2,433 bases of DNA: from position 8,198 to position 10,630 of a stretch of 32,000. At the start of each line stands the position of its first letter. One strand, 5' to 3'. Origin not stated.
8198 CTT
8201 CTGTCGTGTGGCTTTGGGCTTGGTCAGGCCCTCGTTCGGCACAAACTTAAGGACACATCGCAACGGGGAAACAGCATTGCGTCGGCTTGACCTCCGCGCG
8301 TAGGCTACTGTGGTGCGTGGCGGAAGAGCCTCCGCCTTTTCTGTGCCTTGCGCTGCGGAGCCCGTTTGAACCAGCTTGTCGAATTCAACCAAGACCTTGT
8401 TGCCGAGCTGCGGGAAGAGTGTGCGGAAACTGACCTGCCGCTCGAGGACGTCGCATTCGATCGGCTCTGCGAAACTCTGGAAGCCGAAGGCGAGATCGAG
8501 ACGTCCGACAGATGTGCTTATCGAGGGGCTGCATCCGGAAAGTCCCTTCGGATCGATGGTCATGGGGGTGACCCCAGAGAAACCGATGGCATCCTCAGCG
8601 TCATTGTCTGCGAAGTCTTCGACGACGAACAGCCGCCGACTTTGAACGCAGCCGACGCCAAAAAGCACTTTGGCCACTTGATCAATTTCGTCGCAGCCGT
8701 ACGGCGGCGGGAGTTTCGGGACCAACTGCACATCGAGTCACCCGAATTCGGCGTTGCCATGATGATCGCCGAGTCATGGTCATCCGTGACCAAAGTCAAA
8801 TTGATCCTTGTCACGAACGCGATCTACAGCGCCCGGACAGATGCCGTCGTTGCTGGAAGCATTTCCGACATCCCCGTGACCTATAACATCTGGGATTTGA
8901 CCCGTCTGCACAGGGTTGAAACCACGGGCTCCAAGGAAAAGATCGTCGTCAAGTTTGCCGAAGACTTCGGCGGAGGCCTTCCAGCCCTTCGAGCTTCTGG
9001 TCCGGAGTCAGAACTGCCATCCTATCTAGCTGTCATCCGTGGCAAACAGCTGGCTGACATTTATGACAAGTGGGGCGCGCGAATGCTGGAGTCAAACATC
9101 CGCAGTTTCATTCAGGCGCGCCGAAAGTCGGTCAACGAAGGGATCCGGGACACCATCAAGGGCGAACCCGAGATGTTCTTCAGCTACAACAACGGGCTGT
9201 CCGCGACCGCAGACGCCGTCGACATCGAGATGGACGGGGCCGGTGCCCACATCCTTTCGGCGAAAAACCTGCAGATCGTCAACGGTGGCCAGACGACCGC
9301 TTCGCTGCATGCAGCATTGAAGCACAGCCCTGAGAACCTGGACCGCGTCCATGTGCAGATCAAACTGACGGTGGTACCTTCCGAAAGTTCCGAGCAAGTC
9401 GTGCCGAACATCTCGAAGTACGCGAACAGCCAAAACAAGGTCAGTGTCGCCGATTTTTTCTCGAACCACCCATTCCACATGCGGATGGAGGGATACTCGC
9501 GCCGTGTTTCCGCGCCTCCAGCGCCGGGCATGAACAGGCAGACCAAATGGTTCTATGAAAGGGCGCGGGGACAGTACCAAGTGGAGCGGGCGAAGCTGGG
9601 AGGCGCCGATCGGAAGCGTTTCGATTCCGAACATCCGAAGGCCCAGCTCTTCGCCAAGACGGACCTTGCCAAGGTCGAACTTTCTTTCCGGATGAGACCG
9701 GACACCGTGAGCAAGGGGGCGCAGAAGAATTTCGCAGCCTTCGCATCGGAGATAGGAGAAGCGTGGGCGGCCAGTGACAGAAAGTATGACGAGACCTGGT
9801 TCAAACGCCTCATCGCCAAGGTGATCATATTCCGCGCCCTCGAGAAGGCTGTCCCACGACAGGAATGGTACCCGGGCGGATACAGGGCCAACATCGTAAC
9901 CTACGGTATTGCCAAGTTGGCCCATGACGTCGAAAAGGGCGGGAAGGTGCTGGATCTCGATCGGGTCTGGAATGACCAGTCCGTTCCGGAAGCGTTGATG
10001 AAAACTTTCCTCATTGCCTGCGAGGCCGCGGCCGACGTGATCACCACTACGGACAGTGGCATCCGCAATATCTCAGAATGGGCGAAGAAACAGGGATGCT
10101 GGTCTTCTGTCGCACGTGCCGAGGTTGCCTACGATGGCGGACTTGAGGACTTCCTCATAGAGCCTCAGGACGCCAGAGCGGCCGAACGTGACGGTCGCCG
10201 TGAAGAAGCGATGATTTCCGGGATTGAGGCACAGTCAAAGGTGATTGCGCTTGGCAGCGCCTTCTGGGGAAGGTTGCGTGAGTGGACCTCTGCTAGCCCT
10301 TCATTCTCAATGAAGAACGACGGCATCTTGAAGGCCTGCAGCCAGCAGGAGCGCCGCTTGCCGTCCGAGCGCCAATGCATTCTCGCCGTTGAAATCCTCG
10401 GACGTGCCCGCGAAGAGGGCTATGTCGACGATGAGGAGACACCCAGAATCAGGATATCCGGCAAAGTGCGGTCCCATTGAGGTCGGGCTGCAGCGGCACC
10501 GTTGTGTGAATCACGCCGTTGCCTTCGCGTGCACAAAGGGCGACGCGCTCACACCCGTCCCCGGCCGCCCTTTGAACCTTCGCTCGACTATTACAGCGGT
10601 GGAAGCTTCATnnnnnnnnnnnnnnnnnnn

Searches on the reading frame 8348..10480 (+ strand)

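Call 12: search_protein_families(library=pfam, proteins=[window:8348-10480:+], max_evalue=0.001)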
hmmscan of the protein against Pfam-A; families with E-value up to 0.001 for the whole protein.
window:8348-10480:+ (710 aa): 2 families
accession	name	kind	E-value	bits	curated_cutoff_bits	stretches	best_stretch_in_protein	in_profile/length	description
PF10592.14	AIPR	-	2.2e-98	330.2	25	1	247-567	1-306/308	AIPR protein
PF22879.1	AIPR_N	-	1.4e-33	116.5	28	1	38-189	3-151/151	Abortive infection phage resistance protein N-terminal domain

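Call 78: search_protein_families(library=padloc, proteins=[window:8348-10480:+], max_evalue=0.00001)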
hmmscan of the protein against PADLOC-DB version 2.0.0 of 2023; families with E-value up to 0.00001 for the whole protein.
window:8348-10480:+ (710 aa): 2 families
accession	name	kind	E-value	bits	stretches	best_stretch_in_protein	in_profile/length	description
PDLC02207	MzaE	-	2.9e-75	252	1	50-589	51-581/598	-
PDLC02357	AbiU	-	1.6e-22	78.4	1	225-414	219-386/537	AbiU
